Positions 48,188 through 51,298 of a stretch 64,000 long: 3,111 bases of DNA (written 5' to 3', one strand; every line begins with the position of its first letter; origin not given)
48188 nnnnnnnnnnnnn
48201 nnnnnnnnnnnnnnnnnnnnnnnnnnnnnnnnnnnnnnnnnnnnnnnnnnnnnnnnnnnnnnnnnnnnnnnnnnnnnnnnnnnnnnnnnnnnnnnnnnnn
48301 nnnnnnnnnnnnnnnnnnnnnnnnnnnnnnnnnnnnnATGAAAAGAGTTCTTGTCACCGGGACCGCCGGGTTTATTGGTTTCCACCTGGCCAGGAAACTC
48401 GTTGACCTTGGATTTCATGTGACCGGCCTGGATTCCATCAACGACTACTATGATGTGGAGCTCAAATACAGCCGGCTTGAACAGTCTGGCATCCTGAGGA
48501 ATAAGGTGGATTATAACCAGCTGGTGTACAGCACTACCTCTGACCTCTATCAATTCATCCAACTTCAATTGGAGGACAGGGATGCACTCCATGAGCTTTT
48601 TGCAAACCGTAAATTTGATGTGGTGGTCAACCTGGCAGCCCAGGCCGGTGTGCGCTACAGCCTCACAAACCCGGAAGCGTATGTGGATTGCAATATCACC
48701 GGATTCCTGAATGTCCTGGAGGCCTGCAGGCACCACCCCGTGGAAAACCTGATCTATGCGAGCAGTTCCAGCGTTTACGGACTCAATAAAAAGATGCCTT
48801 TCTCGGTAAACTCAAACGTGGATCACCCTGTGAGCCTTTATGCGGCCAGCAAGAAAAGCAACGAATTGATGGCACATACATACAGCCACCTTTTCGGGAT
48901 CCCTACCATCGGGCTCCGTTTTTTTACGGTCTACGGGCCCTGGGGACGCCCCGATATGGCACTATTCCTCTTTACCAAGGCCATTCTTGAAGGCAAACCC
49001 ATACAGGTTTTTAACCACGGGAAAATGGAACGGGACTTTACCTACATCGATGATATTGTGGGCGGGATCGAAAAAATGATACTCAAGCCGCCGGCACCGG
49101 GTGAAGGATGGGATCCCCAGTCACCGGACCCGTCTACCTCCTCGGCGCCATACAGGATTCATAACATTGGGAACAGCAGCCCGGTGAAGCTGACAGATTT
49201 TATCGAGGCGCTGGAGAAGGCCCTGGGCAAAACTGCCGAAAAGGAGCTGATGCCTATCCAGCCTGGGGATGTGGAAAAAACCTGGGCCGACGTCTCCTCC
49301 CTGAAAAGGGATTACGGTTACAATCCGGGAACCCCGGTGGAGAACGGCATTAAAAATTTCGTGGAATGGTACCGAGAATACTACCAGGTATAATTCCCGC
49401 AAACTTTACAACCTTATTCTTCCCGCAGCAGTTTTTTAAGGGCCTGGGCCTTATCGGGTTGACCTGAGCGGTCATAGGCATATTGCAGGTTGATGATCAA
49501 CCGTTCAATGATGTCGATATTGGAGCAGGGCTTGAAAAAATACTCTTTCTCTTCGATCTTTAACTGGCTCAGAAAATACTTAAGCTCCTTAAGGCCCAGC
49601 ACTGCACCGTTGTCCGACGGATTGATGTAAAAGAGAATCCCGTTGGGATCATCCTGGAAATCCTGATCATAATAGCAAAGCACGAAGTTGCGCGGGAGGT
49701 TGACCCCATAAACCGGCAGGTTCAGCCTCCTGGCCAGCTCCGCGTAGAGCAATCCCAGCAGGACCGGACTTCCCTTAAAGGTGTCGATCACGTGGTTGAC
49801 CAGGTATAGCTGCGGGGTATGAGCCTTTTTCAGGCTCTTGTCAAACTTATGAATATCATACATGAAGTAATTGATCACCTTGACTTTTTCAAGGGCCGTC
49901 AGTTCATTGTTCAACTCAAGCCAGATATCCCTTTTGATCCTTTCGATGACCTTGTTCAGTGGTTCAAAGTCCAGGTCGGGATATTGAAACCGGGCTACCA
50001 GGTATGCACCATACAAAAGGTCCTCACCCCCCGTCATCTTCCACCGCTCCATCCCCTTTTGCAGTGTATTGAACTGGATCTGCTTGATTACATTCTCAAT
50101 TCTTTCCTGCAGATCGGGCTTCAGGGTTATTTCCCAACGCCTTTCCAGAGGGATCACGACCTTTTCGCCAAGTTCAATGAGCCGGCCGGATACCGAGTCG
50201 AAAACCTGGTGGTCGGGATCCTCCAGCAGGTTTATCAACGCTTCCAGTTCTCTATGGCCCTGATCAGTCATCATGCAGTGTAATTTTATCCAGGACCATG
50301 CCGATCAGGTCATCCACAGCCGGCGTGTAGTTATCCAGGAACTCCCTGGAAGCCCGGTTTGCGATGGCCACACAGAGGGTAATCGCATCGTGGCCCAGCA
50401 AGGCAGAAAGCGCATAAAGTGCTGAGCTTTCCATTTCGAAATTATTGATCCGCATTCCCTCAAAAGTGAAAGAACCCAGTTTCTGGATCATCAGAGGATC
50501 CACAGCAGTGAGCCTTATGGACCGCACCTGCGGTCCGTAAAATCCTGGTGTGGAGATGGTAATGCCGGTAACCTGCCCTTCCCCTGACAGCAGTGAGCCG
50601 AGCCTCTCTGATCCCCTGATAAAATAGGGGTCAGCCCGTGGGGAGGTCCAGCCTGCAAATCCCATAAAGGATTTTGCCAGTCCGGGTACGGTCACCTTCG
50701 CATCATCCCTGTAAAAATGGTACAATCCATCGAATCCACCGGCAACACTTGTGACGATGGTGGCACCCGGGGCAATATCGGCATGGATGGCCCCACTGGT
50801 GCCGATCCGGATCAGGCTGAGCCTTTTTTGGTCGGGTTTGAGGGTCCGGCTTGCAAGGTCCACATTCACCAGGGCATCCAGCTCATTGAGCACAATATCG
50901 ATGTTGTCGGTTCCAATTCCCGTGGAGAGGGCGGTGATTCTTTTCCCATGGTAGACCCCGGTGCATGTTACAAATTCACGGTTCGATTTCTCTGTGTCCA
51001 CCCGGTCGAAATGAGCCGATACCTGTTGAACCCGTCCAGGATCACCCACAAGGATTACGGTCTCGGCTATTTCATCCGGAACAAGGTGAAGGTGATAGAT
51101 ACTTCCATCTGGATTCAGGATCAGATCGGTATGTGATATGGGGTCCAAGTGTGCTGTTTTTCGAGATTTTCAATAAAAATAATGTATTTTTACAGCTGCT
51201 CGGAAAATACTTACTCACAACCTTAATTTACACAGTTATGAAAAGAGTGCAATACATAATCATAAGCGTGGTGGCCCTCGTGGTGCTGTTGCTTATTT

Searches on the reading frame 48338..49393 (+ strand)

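Call 53: search_protein_families(library=pfam, proteins=[window:48338-49393:+])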
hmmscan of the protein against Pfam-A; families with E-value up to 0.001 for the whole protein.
window:48338-49393:+ (351 aa): 7 families
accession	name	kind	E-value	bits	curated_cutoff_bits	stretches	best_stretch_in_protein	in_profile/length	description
PF01370.27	Epimerase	-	1.6e-53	182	20.9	1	4-251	1-228/240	NAD dependent epimerase/dehydratase family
PF16363.11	GDP_Man_Dehyd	-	9.4e-47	160.5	27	1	5-340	1-331/332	GDP-mannose 4,6 dehydratase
PF01073.25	3Beta_HSD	-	8e-16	58.3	22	1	5-241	1-222/280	3-beta hydroxysteroid dehydrogenase/isomerase family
PF04321.23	RmlD_sub_bind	-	2.3e-15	56.9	27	1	3-201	2-154/287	RmlD substrate binding domain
PF02719.21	Polysacc_synt_2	-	7e-12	45.6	20.2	1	4-239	1-208/293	Polysaccharide biosynthesis protein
PF07993.18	NAD_binding_4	-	4.4e-05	23.2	20.1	1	6-182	1-177/258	Male sterility protein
PF00106.31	adh_short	-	0.00051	20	26.6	0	2-131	1-120/195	short chain dehydrogenase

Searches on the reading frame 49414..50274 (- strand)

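Call 53: search_protein_families(library=pfam, proteins=[window:49414-50274:-])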
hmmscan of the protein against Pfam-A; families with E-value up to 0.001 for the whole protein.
window:49414-50274:- (286 aa): 1 family
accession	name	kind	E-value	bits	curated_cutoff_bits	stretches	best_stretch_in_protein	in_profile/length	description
PF13369.12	Transglut_core2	-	1.9e-30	105.9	23.5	1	108-260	5-154/155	Transglutaminase-like superfamily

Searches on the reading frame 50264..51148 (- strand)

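Call 53: search_protein_families(library=pfam, proteins=[window:50264-51148:-])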
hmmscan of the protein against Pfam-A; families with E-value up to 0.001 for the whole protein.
window:50264-51148:- (294 aa): 1 family
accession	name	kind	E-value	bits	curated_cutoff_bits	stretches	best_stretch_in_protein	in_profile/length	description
PF01048.26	PNP_UDP_1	-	2e-23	83.5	25.1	1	31-284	3-227/233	Phosphorylase superfamily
